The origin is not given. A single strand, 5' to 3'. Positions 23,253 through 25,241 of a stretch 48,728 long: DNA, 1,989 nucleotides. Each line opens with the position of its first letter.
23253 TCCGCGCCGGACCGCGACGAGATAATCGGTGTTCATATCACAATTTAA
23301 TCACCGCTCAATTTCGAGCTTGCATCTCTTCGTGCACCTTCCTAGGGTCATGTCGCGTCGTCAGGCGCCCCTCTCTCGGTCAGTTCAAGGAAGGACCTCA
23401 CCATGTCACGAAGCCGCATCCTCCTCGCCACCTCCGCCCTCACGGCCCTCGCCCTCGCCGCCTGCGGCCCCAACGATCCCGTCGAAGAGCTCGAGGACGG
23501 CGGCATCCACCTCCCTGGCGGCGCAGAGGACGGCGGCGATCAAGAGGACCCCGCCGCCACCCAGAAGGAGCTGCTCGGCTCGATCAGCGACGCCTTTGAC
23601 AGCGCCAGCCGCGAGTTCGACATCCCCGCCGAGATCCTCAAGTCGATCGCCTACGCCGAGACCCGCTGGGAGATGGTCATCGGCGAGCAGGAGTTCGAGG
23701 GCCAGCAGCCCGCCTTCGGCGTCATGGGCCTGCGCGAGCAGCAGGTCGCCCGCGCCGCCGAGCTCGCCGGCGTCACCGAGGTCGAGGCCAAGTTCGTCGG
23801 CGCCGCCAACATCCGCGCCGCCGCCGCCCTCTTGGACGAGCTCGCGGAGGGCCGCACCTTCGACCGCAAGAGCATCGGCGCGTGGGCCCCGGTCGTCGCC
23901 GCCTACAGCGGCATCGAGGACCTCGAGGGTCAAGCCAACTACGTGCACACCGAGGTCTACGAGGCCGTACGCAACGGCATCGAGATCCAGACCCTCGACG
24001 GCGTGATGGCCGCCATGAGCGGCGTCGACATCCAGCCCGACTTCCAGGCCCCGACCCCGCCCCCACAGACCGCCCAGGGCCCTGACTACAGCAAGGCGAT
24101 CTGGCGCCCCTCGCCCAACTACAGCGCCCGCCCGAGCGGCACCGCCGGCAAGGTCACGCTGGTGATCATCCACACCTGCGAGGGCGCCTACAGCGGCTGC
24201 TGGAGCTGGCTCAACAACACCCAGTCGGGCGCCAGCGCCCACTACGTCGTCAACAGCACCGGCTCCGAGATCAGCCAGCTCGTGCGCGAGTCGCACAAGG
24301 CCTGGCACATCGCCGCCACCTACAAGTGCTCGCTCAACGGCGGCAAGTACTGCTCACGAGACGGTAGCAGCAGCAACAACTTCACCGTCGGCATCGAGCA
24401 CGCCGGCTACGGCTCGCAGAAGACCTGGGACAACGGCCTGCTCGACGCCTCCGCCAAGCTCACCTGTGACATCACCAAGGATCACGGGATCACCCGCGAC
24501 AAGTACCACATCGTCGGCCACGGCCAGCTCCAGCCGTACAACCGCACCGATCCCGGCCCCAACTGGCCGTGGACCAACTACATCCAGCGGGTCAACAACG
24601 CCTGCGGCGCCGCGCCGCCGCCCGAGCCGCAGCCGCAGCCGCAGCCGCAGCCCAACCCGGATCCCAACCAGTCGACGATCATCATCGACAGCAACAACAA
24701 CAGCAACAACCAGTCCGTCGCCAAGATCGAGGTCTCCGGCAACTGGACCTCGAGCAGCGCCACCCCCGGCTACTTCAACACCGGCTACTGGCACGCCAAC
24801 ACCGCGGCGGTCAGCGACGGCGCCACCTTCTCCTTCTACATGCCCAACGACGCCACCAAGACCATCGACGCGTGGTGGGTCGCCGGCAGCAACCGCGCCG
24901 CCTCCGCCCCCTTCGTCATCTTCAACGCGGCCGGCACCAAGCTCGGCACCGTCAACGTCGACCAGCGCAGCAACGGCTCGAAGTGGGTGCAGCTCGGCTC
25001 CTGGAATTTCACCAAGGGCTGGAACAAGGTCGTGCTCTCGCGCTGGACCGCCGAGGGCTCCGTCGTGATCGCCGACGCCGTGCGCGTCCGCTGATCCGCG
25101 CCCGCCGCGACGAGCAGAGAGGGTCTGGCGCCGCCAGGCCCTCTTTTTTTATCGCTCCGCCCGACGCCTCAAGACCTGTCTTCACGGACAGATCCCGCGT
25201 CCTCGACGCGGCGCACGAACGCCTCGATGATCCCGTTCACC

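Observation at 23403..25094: Secreted three-module peptidoglycan hydrolase (SLT-like, PGRP-type amidase and an unknown C-terminal domain), a candidate predation or fratricide enzyme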

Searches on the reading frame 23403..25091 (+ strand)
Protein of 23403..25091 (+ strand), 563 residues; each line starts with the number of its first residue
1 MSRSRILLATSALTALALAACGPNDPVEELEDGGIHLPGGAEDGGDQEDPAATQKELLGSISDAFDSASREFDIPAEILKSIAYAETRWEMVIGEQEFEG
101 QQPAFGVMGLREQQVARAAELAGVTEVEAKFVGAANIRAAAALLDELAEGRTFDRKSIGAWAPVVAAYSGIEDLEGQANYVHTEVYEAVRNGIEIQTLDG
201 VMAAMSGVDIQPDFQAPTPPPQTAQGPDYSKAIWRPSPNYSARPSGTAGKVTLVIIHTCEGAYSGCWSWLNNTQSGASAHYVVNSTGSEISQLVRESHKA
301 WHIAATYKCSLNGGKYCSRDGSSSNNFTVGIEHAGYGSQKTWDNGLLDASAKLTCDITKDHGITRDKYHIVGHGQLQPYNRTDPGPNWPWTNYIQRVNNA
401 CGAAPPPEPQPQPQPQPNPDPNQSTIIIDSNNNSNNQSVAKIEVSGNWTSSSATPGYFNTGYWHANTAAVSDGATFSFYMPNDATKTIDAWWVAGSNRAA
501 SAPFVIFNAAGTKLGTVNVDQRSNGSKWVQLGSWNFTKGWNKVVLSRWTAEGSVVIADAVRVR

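Call 3: search_protein_families(library=pfam, proteins=[window:23403-25091:+], max_evalue=1)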
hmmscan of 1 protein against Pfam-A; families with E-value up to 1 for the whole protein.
window:23403-25091:+ (563 aa): 4 families
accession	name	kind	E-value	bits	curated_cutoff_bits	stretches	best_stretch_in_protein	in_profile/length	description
PF25275.1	Golvesin_C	-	7.7e-27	94.4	31.6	1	435-562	4-130/132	Golvesin C-terminal domain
PF01510.30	Amidase_2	-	7.9e-21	75.2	26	1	249-386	3-131/131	N-acetylmuramoyl-L-alanine amidase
PF01464.25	SLT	-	0.035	14.1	21.3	1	65-170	3-96/117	Transglycosylase SLT domain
PF05887.16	Trypan_PARP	-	0.046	14.1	100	1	398-425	88-115/134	Procyclic acidic repetitive protein (PARP)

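Call 4: search_protein_families(library=ncbifam, proteins=[window:23403-25091:+], max_evalue=1)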
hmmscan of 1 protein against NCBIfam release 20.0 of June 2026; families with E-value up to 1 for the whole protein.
window:23403-25091:+ (563 aa): 4 families
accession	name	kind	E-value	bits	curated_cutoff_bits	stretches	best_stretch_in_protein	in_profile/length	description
NF008758.0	PRK11789.1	equivalog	6.7e-14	51.7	143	1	277-399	76-184/190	1,6-anhydro-N-acetylmuramyl-L-alanine amidase AmpD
NF033845.1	MSCRAMM_ClfB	exception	0.029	12.3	999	1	403-439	558-593/871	MSCRAMM family adhesin clumping factor ClfB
NF008084.0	PRK10819.1-5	equivalog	0.37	10.6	315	1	401-445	90-132/249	TonB system transport protein TonB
NF047847.2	SS_mature_LptM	equivalog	0.51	10.5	27.7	1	1-22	1-21/31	LPS translocon maturation chaperone LptM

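Call 5: search_solved_structures(query=window:23403-25091:+, max_evalue=1, show_alignments=3)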
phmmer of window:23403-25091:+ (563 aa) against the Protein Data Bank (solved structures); distinct sequences matched with E-value up to 1: 10.
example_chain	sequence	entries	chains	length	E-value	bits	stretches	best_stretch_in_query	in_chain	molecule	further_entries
6f2p_A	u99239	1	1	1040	5.5e-10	42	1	433-562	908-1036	Paenibacillus xanthan lyase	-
4bj4_A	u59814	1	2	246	3.8e-09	39.3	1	273-393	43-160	AMPDH2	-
4bpa_A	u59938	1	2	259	4.3e-09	39.1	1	273-393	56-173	AMPDH2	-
4bol_A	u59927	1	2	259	4.3e-09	39.1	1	273-393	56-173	AMPDH2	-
1j3g_A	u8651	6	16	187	4e-05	26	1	236-394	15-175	AmpD protein | 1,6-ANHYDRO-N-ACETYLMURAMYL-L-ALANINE AMIDASE AMPD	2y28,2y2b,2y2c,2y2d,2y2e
7on7_A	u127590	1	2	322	6.3e-05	25.3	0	189-273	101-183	SAKe6BE-L2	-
2bh7_A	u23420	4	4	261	0.0013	21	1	250-396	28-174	N-ACETYLMURAMOYL-L-ALANINE AMIDASE | N-ACETYLMURAMOYL-L-ALANINE AMIDASE AMID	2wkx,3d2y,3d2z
7y95_A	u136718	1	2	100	0.0086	18.3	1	246-314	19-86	Dscam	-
4bxd_A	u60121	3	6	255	0.23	13.6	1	285-393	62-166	AMPDH3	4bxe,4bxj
2ha9_A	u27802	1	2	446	0.68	12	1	69-161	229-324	UPF0210 protein SP0239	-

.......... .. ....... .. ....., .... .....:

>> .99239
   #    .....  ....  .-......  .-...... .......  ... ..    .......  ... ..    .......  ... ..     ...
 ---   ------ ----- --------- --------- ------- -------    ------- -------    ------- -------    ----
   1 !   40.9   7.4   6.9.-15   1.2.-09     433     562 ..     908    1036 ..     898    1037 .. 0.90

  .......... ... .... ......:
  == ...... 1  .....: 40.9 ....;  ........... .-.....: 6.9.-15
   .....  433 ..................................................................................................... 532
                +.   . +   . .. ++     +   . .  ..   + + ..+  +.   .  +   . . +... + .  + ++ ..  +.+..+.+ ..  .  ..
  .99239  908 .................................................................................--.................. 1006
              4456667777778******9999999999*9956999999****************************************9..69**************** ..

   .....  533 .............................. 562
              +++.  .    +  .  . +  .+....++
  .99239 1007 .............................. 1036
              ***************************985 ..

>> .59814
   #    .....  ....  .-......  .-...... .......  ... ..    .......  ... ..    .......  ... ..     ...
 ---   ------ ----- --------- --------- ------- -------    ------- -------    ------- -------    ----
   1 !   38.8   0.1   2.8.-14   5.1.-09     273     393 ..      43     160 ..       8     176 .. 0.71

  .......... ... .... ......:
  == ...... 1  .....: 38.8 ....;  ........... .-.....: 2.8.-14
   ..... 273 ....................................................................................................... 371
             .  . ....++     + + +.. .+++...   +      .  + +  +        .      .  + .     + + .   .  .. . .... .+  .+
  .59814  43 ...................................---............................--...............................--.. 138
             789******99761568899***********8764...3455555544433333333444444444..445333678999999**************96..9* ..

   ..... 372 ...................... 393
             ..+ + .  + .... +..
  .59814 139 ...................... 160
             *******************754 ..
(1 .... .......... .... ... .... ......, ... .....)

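Call 7: find_homologous_proteins(query=window:23403-25091:+)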
Query window:23403-25091:+ (563 aa): 1574 proteins with E <= 0.001 among 8000 candidates; the best 120 are listed.
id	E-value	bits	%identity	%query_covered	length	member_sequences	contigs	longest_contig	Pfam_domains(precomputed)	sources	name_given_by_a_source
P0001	0.0e+0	1290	99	100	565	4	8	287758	PF25275.2,PF01510.31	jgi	jgi:N-acetyl-anhydromuramyl-L-alanine amidase AmpD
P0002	1.4e-273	927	69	100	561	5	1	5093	PF25275.2,PF01510.31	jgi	-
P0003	3.8e-228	777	61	94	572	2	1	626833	PF25275.2,PF01510.31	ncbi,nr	ncbi:MAG: N-acetylmuramoyl-L-alanine amidase [Myxococcales bacterium]|nr:N-acetylmuramoyl-L-alanine 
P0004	1.3e-222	759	58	99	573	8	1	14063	PF25275.2,PF01510.31,PF01464.26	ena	-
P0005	1.3e-221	756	59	99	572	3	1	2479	PF25275.2,PF01510.31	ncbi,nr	ncbi:MAG: N-acetylmuramoyl-L-alanine amidase, partial [Myxococcales bacterium]|nr:N-acetylmuramoyl-L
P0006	7.3e-214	730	59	91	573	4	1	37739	PF25275.2,PF01510.31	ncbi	-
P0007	4.8e-207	708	57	98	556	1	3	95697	PF25275.2,PF01510.31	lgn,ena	-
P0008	7.6e-205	700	55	100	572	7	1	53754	PF25275.2,PF01510.31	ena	-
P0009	1.1e-204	700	56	100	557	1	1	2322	PF25275.2,PF01510.31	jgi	jgi:N-acetyl-anhydromuramyl-L-alanine amidase AmpD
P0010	1.1e-204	700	57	94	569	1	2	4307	PF25275.2,PF01510.31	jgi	jgi:N-acetyl-anhydromuramyl-L-alanine amidase AmpD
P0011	1.1e-203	696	55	99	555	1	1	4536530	PF25275.2,PF01510.31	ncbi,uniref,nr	ncbi:golvesin C-terminal-like domain-containing protein [Nannocystis bainbridge]|uniref:N-acetylmura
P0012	4.1e-203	695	56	93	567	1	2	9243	PF25275.2,PF01510.31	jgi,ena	-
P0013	8.9e-203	693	57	92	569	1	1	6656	PF25275.2,PF01510.31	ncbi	ncbi:MAG TPA: N-acetylmuramoyl-L-alanine amidase [Nannocystis sp.]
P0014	1.9e-202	692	57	98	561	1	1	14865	PF25275.2,PF01510.31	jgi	-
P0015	4.1e-202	691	53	97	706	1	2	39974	PF25275.2,PF01510.31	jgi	-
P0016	2.6e-201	689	52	98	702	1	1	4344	PF25275.2,PF01510.31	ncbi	ncbi:MAG: N-acetylmuramoyl-L-alanine amidase [Myxococcota bacterium]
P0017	5.6e-201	688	57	96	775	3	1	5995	PF07335.17,PF25275.2,PF01510.31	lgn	-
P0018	6.3e-201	687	59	91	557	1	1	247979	PF25275.2,PF01510.31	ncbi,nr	ncbi:MAG: N-acetylmuramoyl-L-alanine amidase [Myxococcales bacterium]|nr:N-acetylmuramoyl-L-alanine 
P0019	6.7e-201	687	55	100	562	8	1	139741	PF25275.2,PF01510.31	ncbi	-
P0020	9.3e-201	687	55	98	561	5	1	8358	PF25275.2,PF01510.31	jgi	jgi:N-acetyl-anhydromuramyl-L-alanine amidase AmpD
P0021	1.3e-200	686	57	91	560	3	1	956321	PF25275.2,PF01510.31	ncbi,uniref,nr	ncbi:golvesin C-terminal-like domain-containing protein [Nannocystis radixulma]|uniref:N-acetylmuram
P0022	1.7e-200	686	56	93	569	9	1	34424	PF25275.2,PF01510.31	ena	-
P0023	1.8e-200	686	54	100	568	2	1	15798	PF25275.2,PF01510.31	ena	-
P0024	1.4e-199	683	56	92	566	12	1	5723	PF25275.2,PF01510.31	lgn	-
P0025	1.4e-199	683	57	92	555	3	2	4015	PF25275.2,PF01510.31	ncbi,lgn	-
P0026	1.4e-199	683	53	100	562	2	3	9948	PF25275.2,PF01510.31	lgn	-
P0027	3.2e-199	682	56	100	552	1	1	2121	PF25275.2,PF01510.31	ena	-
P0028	7.8e-199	680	56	100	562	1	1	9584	PF25275.2,PF01510.31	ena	-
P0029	8.9e-199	680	57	90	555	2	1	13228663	PF25275.2,PF01510.31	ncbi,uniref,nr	ncbi:golvesin C-terminal-like domain-containing protein [Nannocystis punicea]|uniref:N-acetylmuramoy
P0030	3.2e-198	678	55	87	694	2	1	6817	PF25275.2,PF01510.31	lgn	-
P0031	1.1e-197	677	52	100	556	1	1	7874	PF25275.2,PF01510.31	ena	-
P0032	1.1e-197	677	55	100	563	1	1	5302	PF25275.2,PF01510.31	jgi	jgi:N-acetyl-anhydromuramyl-L-alanine amidase AmpD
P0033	2.1e-197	676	55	99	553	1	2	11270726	PF25275.2,PF01510.31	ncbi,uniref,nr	ncbi:N-acetylmuramoyl-L-alanine amidase [Nannocystis exedens]|uniref:N-acetylmuramoyl-L-alanine amid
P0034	2.2e-197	676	55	100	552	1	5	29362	PF25275.2,PF01510.31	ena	-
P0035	4.8e-197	675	54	100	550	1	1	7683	PF25275.2,PF01510.31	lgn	-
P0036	8.9e-197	674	55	98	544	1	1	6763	PF25275.2,PF01510.31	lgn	-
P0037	1.6e-196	673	52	91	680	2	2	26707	PF25275.2,PF01510.31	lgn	-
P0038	4.4e-196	671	57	94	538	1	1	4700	PF25275.2,PF01510.31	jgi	jgi:N-acetyl-anhydromuramyl-L-alanine amidase AmpD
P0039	5.7e-196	671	55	100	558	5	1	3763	PF25275.2,PF01510.31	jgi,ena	-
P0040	2.0e-195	669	54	99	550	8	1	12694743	PF25275.2,PF01510.31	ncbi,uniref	ncbi:N-acetylmuramoyl-L-alanine amidase [Nannocystis pusilla]|uniref:golvesin C-terminal-like domain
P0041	2.2e-195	669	53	100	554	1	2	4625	PF25275.2,PF01510.31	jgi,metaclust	metaclust:\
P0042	3.3e-195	668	55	100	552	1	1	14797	PF25275.2,PF01510.31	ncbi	-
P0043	4.4e-195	668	49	99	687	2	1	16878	PF25275.2,PF01510.31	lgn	-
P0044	5.2e-195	668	54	100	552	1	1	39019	PF25275.2,PF01510.31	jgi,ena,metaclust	metaclust:\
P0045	1.9e-194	666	53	99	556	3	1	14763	PF25275.2,PF01510.31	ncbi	-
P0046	2.0e-194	666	56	90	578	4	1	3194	PF25275.2,PF01510.31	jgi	jgi:N-acetyl-anhydromuramyl-L-alanine amidase AmpD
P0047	5.0e-194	665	58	93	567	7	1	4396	PF25275.2,PF01510.31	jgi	-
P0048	7.0e-194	664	50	94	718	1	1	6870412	PF25275.2,PF01510.31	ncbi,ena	-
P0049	1.7e-193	663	52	91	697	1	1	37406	PF25275.2,PF01510.31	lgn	-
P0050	3.5e-193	662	53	93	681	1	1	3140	PF25275.2,PF01510.31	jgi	jgi:N-acetyl-anhydromuramyl-L-alanine amidase AmpD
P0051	4.3e-193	661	56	93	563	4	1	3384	PF25275.2,PF01510.31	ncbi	-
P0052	9.7e-193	660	55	93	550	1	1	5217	PF25275.2,PF01510.31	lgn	-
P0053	1.1e-192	660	51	89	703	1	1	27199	PF25275.2,PF01510.31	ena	-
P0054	5.6e-192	658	56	95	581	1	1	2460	PF25275.2,PF01510.31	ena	-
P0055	2.7e-191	656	58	90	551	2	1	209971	PF25275.2,PF01510.31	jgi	jgi:N-acetyl-anhydromuramyl-L-alanine amidase AmpD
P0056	4.9e-191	655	57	93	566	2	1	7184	PF25275.2,PF01510.31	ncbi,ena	ncbi:MAG TPA: N-acetylmuramoyl-L-alanine amidase [Nannocystis sp.]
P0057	7.0e-191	654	51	89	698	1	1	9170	PF25275.2,PF01510.31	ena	-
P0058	8.9e-191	654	56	100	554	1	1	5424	PF25275.2,PF01510.31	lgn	-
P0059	2.2e-190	653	54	100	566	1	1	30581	PF25275.2,PF01510.31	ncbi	-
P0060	2.7e-190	652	57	89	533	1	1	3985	PF25275.2,PF01510.31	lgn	-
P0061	6.6e-190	651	54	100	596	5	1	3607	PF25275.2,PF01510.31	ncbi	-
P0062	2.9e-189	649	49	98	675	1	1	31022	PF25275.2,PF01510.31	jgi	jgi:hypothetical protein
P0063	3.3e-189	649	57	87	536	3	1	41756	PF25275.2,PF01510.31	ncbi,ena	-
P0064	7.1e-188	644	56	94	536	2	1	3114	PF25275.2,PF01510.31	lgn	-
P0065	8.1e-188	644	56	91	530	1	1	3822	PF25275.2,PF01510.31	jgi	jgi:N-acetyl-anhydromuramyl-L-alanine amidase AmpD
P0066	6.3e-187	641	54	100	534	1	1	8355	PF25275.2,PF01510.31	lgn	-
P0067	1.4e-186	640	53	99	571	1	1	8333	PF25275.2,PF01510.31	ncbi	-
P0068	2.5e-186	639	52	99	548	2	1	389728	PF25275.2,PF01510.31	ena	-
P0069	2.6e-186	639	57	90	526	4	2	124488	PF25275.2,PF01510.31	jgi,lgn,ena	-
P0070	3.3e-186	639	56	90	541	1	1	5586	PF25275.2,PF01510.31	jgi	jgi:N-acetyl-anhydromuramyl-L-alanine amidase AmpD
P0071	4.0e-185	635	54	92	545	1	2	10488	PF25275.2,PF01510.31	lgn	-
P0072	5.7e-185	635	53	99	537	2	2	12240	PF25275.2,PF01510.31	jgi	jgi:N-acetyl-anhydromuramyl-L-alanine amidase AmpD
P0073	9.8e-185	634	55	88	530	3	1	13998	PF25275.2,PF01510.31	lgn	-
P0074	1.1e-184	634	50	100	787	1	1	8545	PF07335.17,PF25275.2,PF01510.31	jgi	jgi:N-acetyl-anhydromuramyl-L-alanine amidase AmpD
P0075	1.6e-184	633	57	89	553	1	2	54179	PF25275.2,PF01510.31,PF01464.26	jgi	jgi:N-acetyl-anhydromuramyl-L-alanine amidase AmpD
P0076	2.7e-184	632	56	89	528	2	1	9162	PF25275.2,PF01510.31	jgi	jgi:hypothetical protein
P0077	6.7e-184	631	48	96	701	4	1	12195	PF25275.2,PF01510.31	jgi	jgi:hypothetical protein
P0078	2.2e-183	629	56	92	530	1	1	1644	PF25275.2,PF01510.31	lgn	-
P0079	2.4e-183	629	54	91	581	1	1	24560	PF25275.2,PF01510.31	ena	-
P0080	4.8e-183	628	52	99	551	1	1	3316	PF25275.2,PF01510.31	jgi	jgi:N-acetyl-anhydromuramyl-L-alanine amidase AmpD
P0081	5.3e-183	628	59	87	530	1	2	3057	PF25275.2,PF01510.31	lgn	-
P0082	1.1e-182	627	54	93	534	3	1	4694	PF25275.2,PF01510.31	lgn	-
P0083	1.1e-182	627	55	91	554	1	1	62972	PF25275.2,PF01510.31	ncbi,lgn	ncbi:MAG: N-acetylmuramoyl-L-alanine amidase [Myxococcota bacterium]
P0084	1.7e-182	626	51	98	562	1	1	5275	PF25275.2,PF01510.31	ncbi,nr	ncbi:MAG: N-acetylmuramoyl-L-alanine amidase [Myxococcales bacterium]|nr:N-acetylmuramoyl-L-alanine 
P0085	2.7e-182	626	54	92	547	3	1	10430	PF25275.2,PF01510.31,PF01464.26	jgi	-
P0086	3.7e-182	625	54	90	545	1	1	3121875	PF25275.2,PF01510.31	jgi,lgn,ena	-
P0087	4.4e-182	625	53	92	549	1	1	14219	PF25275.2,PF01510.31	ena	-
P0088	4.5e-182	625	53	100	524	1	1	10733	PF25275.2,PF01510.31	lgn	-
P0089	5.2e-182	625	53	96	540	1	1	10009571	PF25275.2,PF01510.31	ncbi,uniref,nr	ncbi:N-acetylmuramoyl-L-alanine amidase [Stigmatella sp. ncwal1]|uniref:N-acetylmuramoyl-L-alanine a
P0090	6.0e-182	625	59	87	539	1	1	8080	PF25275.2,PF01510.31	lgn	-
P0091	6.0e-182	625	59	89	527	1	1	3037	PF25275.2,PF01510.31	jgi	jgi:N-acetyl-anhydromuramyl-L-alanine amidase AmpD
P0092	8.7e-182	624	53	100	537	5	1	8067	PF25275.2,PF01510.31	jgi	jgi:N-acetyl-anhydromuramyl-L-alanine amidase AmpD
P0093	2.3e-181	623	52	100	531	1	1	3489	PF25275.2,PF01510.31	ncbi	-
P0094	3.9e-181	622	55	93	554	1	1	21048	PF25275.2,PF01510.31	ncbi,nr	ncbi:MAG: N-acetylmuramoyl-L-alanine amidase [Deltaproteobacteria bacterium]|nr:MAG: N-acetylmuramoy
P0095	3.9e-181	622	55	92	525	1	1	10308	PF25275.2,PF01510.31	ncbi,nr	ncbi:MAG TPA: N-acetylmuramoyl-L-alanine amidase [Longimicrobium sp.]|nr:N-acetylmuramoyl-L-alanine 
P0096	4.0e-181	622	55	90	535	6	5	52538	PF25275.2,PF01510.31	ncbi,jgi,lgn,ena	-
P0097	5.2e-181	622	57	88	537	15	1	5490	PF25275.2,PF01510.31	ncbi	-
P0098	6.9e-181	621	52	100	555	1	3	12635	PF25275.2,PF01510.31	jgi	jgi:hypothetical protein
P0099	9.8e-181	621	50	99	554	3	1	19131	PF25275.2,PF01510.31,PF01464.26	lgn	-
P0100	1.0e-180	621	48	88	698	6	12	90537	PF25275.2,PF01510.31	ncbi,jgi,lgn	ncbi:MAG: N-acetyl-anhydromuramyl-L-alanine amidase AmpD [Myxococcota bacterium]|jgi:N-acetyl-anhydr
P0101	1.0e-180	621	53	99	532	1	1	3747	PF25275.2,PF01510.31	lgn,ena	-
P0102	1.3e-180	620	52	99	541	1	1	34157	PF25275.2,PF01510.31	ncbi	-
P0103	1.4e-180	620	54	100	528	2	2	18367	PF25275.2,PF01510.31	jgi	jgi:N-acetyl-anhydromuramyl-L-alanine amidase AmpD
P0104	1.7e-180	620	55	89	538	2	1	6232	PF25275.2,PF01510.31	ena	-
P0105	2.4e-180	619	56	92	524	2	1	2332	PF25275.2,PF01510.31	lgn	-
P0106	2.5e-180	619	51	99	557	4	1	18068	PF25275.2,PF01510.31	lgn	-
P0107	2.6e-180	619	48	98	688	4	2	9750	PF25275.2,PF01510.31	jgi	jgi:hypothetical protein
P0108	3.1e-180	619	50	94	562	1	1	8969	PF25275.2,PF01510.31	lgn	-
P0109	3.2e-180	619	56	93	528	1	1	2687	PF25275.2,PF01510.31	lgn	-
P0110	4.0e-180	619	53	100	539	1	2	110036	PF25275.2,PF01510.31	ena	-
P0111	4.0e-180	619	57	89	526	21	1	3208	PF25275.2,PF01510.31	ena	-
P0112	6.2e-180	618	53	100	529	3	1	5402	PF25275.2,PF01510.31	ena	-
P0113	6.5e-180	618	50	87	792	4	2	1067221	PF07335.17,PF25275.2,PF01510.31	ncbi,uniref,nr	ncbi:MAG: N-acetylmuramoyl-L-alanine amidase [Nannocystis sp.]|uniref:golvesin C-terminal-like domai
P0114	6.7e-180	618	57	89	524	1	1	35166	PF25275.2,PF01510.31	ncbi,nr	ncbi:MAG TPA: N-acetylmuramoyl-L-alanine amidase [Longimicrobium sp.]|nr:N-acetylmuramoyl-L-alanine 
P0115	7.5e-180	618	56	89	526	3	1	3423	PF25275.2,PF01510.31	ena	-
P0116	7.5e-180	618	54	89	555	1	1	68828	PF25275.2,PF01510.31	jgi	jgi:N-acetyl-anhydromuramyl-L-alanine amidase AmpD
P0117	1.0e-179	617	53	99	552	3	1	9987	PF25275.2,PF01510.31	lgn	-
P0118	1.0e-179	617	57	89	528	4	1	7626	PF25275.2,PF01510.31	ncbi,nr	ncbi:MAG TPA: N-acetylmuramoyl-L-alanine amidase [Longimicrobium sp.]|nr:N-acetylmuramoyl-L-alanine 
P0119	1.3e-179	617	52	100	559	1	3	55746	PF25275.2,PF01510.31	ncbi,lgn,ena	-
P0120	1.3e-179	617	50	89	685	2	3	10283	PF25275.2,PF01510.31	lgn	-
